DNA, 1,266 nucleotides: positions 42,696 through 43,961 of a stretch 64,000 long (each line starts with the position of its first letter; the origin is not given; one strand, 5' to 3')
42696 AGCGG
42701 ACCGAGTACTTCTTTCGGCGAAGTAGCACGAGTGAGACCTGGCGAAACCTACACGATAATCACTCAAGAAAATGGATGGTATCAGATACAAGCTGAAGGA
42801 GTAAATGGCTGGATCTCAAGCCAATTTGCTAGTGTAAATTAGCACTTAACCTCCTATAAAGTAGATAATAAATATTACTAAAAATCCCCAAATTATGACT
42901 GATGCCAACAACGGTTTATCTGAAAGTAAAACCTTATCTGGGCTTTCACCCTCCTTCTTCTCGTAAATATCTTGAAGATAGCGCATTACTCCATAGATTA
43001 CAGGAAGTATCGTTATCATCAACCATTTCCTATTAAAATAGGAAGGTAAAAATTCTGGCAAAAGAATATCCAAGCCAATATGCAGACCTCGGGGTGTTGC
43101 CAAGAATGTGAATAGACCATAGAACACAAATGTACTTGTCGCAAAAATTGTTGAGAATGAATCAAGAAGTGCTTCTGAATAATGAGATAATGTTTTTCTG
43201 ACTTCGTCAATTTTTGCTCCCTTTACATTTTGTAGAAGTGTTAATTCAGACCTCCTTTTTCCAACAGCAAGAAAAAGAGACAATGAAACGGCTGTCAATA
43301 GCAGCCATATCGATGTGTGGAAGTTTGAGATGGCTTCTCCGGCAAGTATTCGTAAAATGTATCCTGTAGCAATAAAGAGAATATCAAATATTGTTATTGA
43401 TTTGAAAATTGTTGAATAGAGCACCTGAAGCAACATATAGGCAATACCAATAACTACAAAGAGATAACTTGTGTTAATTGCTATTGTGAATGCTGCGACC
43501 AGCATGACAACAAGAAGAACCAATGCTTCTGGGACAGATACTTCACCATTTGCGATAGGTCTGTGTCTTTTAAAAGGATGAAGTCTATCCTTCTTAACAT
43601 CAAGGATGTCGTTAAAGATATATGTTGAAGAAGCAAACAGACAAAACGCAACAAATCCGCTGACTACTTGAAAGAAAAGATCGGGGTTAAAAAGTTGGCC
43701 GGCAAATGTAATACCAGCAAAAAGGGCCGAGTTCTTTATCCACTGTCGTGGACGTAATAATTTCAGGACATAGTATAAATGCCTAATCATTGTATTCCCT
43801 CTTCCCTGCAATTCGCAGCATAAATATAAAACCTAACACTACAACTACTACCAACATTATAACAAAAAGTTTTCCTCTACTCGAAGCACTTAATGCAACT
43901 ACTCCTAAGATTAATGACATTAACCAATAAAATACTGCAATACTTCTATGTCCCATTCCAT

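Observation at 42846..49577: Polyprenyl-phosphate-sugar glycan operon: DPPR-synthase-like UbiA enzyme, WecA-like initiator, GT-C transferase, processive QxxRW GT2, TatD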

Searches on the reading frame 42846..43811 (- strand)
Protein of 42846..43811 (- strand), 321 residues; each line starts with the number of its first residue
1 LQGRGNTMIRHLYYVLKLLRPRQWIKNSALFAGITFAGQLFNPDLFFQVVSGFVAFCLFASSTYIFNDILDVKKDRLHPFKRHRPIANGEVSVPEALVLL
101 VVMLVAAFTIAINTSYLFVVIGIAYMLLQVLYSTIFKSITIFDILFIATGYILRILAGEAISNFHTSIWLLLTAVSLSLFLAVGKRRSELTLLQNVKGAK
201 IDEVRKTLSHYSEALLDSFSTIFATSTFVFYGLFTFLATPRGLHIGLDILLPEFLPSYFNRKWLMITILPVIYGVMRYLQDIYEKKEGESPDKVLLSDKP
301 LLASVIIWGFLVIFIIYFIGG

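Call 4: search_protein_families(library=pfam, proteins=[window:42846-43811:-], max_evalue=0.01)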
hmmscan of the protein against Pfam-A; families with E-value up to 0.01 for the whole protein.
window:42846-43811:- (321 aa): 1 family
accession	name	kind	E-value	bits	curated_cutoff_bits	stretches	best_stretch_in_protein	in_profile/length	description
PF01040.23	UbiA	-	2.7e-22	79.7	34.2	1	31-182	6-153/250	UbiA prenyltransferase family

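Call 5: search_protein_families(library=ncbifam, proteins=[window:42846-43811:-], max_evalue=0.01)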
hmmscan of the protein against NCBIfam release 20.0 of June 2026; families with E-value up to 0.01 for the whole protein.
window:42846-43811:- (321 aa): 19 families
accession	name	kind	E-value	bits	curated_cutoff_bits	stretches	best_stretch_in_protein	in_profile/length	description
NF008977.0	PRK12324.1-2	equivalog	1.8e-69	234.4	234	1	12-317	2-288/297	decaprenyl-phosphate phosphoribosyltransferase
NF008978.0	PRK12324.1-4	equivalog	8.6e-64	215.5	207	1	15-318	35-321/322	decaprenyl-phosphate phosphoribosyltransferase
NF006088.0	PRK08238.1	equivalog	4.1e-51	174.1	351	1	13-200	193-380/482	UbiA family prenyltransferase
NF008976.0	PRK12324.1-1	equivalog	5.2e-47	160.7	474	1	15-311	21-298/306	decaprenyl-phosphate phosphoribosyltransferase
NF009523.0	PRK12884.1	equivalog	2.7e-14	53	269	1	34-179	27-167/279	prenyltransferase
TIGR01473.1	cyoE_ctaB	equivalog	1e-09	38.6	210.3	1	16-146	4-136/281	heme o synthase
TIGR01474.1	ubiA_proteo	equivalog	2.3e-09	37.2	275.45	1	55-171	49-166/282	4-hydroxybenzoate octaprenyltransferase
NF009521.0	PRK12882.1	equivalog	8.5e-09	35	296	1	15-148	8-138/280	geranylgeranylglycerol-phosphate geranylgeranyltransferase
NF035940.1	prenyl_rel_EboC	equivalog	1.1e-08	34.8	250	1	16-160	3-150/292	UbiA-like protein EboC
TIGR01475.1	ubiA_other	subfamily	6.4e-08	32.4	180.8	1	46-177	35-169/282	UbiA-like polyprenyltransferase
NF009516.0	PRK12875.1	equivalog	2.3e-07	30.2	205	1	6-145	11-155/292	prenyltransferase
NF005742.0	PRK07566.1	equivalog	8.9e-07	28.3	313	1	9-162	25-183/315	chlorophyll synthase ChlG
NF009514.0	PRK12873.1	equivalog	3.1e-06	26.8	246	1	58-115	57-115/297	4-hydroxybenzoate polyprenyltransferase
TIGR01476.1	chlor_syn_BchG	subfamily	8.7e-06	25.4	212.3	1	16-134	4-124/283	(bacterio)chlorophyll synthase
NF009609.0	PRK13106.1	equivalog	1e-05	25.1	349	1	48-160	50-161/301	prenyltransferase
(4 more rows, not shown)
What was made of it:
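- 42846..43790 (-): Polyprenyl-phosphate 5-phosphoribosyltransferase (UbiA superfamily, Rv3806c-like). 314 aa from the internal ATG. NF008977 scores 234.4 bits (cut-off 234) and NF008978 scores 215.5 (cut-off 207) (calls 4, 5).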

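Call 11: search_solved_structures(query=window:42846-43811:-, max_evalue=0.001, show_alignments=1)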
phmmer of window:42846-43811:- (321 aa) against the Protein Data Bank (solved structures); distinct sequences matched with E-value up to 0.001: 2.
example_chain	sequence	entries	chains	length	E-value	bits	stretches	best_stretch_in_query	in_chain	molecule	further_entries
8j8j_D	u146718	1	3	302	2.3e-32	116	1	15-308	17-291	Decaprenyl-phosphate phosphoribosyltransferase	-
8j8k_A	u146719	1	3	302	1.2e-22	84.1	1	15-236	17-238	Decaprenyl-phosphate phosphoribosyltransferase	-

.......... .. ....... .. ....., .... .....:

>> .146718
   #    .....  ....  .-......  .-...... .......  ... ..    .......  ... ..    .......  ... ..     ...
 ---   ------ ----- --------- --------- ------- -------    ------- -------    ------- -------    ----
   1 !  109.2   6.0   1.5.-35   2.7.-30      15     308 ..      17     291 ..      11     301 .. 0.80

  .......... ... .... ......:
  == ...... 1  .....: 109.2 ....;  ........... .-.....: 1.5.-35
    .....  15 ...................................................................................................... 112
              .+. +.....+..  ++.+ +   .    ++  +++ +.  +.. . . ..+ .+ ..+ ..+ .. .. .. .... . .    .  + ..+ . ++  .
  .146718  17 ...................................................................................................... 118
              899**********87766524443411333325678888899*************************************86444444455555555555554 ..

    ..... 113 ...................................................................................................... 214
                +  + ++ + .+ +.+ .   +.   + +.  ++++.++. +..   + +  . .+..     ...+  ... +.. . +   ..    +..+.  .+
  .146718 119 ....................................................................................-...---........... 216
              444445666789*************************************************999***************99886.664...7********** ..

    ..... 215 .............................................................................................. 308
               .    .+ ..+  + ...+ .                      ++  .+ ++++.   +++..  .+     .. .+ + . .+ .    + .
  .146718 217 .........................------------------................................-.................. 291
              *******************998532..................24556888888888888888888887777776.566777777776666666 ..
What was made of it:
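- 42846..43790 (-): PDB 8j8j matches at E 2.3e-32 over the full length (call 11).
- Checked: PDB 8j8j (Rv3806c) matches at E 2.3e-32 over residues 15-308 (call 11).
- The protein aligns over its full length with the solved Rv3806c (call 11). The protein aligns with Rv3806c over its full length (call 11).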

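Call 16: find_homologous_proteins(query=window:42846-43811:-, max_evalue=1e-10)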
Query window:42846-43811:- (321 aa): 3400 proteins with E <= 1e-10 among 8000 candidates; the best 120 are listed.
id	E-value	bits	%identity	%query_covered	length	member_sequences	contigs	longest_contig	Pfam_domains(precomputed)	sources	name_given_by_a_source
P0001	1.4e-197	674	100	98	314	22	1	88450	PF01040.24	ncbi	-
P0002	1.5e-179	614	90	98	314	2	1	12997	PF01040.24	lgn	-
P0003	4.1e-179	613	90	98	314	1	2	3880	PF01040.24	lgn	-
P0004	1.4e-178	611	89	98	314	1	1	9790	PF01040.24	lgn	-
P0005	9.9e-178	608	89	98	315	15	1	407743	PF01040.24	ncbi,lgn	-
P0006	1.8e-177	607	89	98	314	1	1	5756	PF01040.24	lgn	-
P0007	4.4e-177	606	88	98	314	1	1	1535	PF01040.24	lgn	-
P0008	3.9e-176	603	87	98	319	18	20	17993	PF01040.24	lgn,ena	-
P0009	4.6e-176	603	88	98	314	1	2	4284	PF01040.24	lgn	-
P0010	5.6e-176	603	89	98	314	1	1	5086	PF01040.24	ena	-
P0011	1.6e-175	601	88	98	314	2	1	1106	PF01040.24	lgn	-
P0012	1.9e-175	601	89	98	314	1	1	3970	PF01040.24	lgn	-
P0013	2.7e-175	600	89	98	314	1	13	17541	PF01040.24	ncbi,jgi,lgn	-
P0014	3.8e-175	600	89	98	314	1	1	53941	PF01040.24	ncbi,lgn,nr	ncbi:MAG: UbiA prenyltransferase family protein [Candidatus Levybacteria bacterium]|nr:UbiA prenyltr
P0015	4.5e-175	600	87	98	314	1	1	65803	PF01040.24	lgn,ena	-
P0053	6.6e-157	540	80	98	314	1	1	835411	PF01040.24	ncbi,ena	-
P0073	5.6e-137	474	70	98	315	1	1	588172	PF01040.24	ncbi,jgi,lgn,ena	-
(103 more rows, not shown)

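Call 19: find_encoding_contigs(protein=P0053, flank=10000, max_places=2)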
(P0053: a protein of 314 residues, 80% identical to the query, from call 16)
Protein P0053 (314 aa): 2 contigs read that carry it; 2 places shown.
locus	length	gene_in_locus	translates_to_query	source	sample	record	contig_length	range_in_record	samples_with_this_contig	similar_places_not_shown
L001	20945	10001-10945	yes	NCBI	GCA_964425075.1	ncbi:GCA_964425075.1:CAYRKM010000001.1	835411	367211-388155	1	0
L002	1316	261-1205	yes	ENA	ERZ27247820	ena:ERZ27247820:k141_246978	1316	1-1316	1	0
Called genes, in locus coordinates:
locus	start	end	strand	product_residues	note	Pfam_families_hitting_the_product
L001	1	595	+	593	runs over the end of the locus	PF00009:GTP_EFTU, PF00071:Ras (weak), PF22042:EF-G_D2 (weak), PF03144:GTP_EFTU_D2, PF00679:EFG_C, PF06421:LepA_C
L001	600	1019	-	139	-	-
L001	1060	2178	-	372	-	PF00801:PKD (weak), PF18911:PKD_4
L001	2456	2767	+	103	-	PF00166:Cpn10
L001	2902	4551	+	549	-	PF00118:Cpn60_TCP1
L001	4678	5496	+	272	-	PF01026:TatD_DNase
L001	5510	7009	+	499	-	-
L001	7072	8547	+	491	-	PF27757:Competence-induced_Ccs4_N (weak), PF13231:PMT_2 (weak)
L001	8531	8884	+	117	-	-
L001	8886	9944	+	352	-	PF00953:Glycos_transf_4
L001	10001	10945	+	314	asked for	PF01040:UbiA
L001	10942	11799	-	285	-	PF08308:PEGA, PF08239:SH3_3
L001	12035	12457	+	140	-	PF00011:HSP20, PF04972:BON (faint)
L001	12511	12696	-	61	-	-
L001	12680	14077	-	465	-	PF03109:ABC1, PF00069:Pkinase (weak)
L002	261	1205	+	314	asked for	PF01040:UbiA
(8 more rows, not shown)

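Call 20: find_encoding_contigs(protein=P0073, flank=10000, max_places=2)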
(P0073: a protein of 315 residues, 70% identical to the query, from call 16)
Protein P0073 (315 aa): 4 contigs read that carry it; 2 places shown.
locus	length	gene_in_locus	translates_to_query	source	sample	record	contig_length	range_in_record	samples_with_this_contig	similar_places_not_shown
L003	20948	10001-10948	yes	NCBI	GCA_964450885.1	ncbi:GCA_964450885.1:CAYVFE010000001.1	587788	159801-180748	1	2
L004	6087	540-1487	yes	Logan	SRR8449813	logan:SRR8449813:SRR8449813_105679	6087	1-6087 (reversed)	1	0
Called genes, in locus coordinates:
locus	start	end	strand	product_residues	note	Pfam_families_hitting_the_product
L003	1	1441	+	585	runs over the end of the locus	PF00009:GTP_EFTU, PF10662:PduV-EutP (faint), PF03144:GTP_EFTU_D2, PF00679:EFG_C, PF06421:LepA_C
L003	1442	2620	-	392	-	-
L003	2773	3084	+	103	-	PF00166:Cpn10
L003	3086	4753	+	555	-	PF00118:Cpn60_TCP1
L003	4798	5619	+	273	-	PF01026:TatD_DNase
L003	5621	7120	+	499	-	-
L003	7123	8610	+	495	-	PF13231:PMT_2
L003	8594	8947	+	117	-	-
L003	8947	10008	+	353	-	PF00953:Glycos_transf_4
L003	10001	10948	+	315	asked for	PF01040:UbiA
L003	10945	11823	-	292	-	PF08308:PEGA, PF08239:SH3_3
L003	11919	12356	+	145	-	PF00011:HSP20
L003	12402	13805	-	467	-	PF00133:tRNA-synt_1, PF09334:tRNA-synt_1g, PF00133:tRNA-synt_1, PF01406:tRNA-synt_1e, PF08264:Anticodon_1 (weak)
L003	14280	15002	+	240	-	PF01628:HrcA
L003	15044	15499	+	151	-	PF01025:GrpE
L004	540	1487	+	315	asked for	PF01040:UbiA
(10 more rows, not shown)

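Call 39: find_related_loci(query=A3, collection=genome_contigs, flank=10000)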
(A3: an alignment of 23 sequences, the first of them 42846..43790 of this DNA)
Query A3 (314 aa) in genome_contigs; peptide patterns used: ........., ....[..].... (x = any residue, [..] = any of these).
370 stretches matched a pattern; 328 encode a relative of the query (tblastn E <= 1e-3); the best 80 are kept; 80 distinct loci.
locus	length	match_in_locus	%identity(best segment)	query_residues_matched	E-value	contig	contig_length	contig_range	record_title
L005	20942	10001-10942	88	1-314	0e+0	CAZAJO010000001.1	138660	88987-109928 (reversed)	MAG TPA_asm: uncultured Gammaproteobacteria bacterium isolate SRP342105_co1_429 genome assembly, contig: NODE_138_length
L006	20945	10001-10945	89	1-314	0e+0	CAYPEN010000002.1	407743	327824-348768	MAG TPA_asm: uncultured Gammaproteobacteria bacterium isolate SRP263991_co5_217 genome assembly, contig: NODE_15_length_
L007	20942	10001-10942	88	1-314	0e+0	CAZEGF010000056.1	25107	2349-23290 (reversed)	MAG TPA_asm: uncultured Gammaproteobacteria bacterium isolate SRP135725_co2_582 genome assembly, contig: k141_2168081, w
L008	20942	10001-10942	87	1-314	0e+0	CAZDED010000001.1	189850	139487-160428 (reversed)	MAG TPA_asm: uncultured Gammaproteobacteria bacterium isolate SRP278252_co2_138 genome assembly, contig: NODE_73_length_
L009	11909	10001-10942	89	1-314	0e+0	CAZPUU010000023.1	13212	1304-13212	MAG TPA_asm: uncultured Gammaproteobacteria bacterium isolate SRP192515_co2_165 genome assembly, contig: NODE_3902_lengt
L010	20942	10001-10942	89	1-314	0e+0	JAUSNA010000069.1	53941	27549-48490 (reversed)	MAG: Candidatus Levyibacteriota bacterium isolate E19_metabat.bin.104 E19_k141_378344, whole genome shotgun sequence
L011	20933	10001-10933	87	4-314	0e+0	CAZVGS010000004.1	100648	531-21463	MAG TPA_asm: uncultured Gammaproteobacteria bacterium isolate binchicken_co16_182 genome assembly, contig: NODE_347_leng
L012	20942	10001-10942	79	1-314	7e-168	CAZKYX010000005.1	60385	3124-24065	MAG TPA_asm: uncultured Gammaproteobacteria bacterium isolate SRP286056_co1_17 genome assembly, contig: NODE_455_length_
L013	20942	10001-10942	80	1-314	1e-161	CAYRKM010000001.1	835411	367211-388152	MAG TPA_asm: uncultured Gammaproteobacteria bacterium isolate SRP292972_co1_108 genome assembly, contig: NODE_7_length_8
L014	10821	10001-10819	88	1-272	1e-158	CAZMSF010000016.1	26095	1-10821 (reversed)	MAG TPA_asm: uncultured Gammaproteobacteria bacterium isolate SRP135725_co1_372 genome assembly, contig: NODE_2191_lengt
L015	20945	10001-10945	70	1-314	1e-140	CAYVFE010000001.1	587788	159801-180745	MAG TPA_asm: uncultured Gammaproteobacteria bacterium isolate binchicken_co173_433 genome assembly, contig: NODE_6_lengt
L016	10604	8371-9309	67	1-313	1e-137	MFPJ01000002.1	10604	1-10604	MAG: Candidatus Levybacteria bacterium RIFCSPLOWO2_12_FULL_39_17 rifcsplowo2_12_scaffold_11056, whole genome shotgun seq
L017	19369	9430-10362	64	2-312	4e-136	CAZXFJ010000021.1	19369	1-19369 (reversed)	MAG TPA_asm: uncultured Gammaproteobacteria bacterium isolate SRP292972_co1_15 genome assembly, contig: NODE_1287_length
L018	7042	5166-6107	67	1-314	2e-136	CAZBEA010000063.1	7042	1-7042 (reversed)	MAG TPA_asm: uncultured Gammaproteobacteria bacterium isolate binchicken_co16_305 genome assembly, contig: NODE_17477_le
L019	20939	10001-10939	65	1-313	2e-136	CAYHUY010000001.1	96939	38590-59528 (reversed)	MAG TPA_asm: uncultured Gammaproteobacteria bacterium isolate ERP119705_co16_474 genome assembly, contig: NODE_84_length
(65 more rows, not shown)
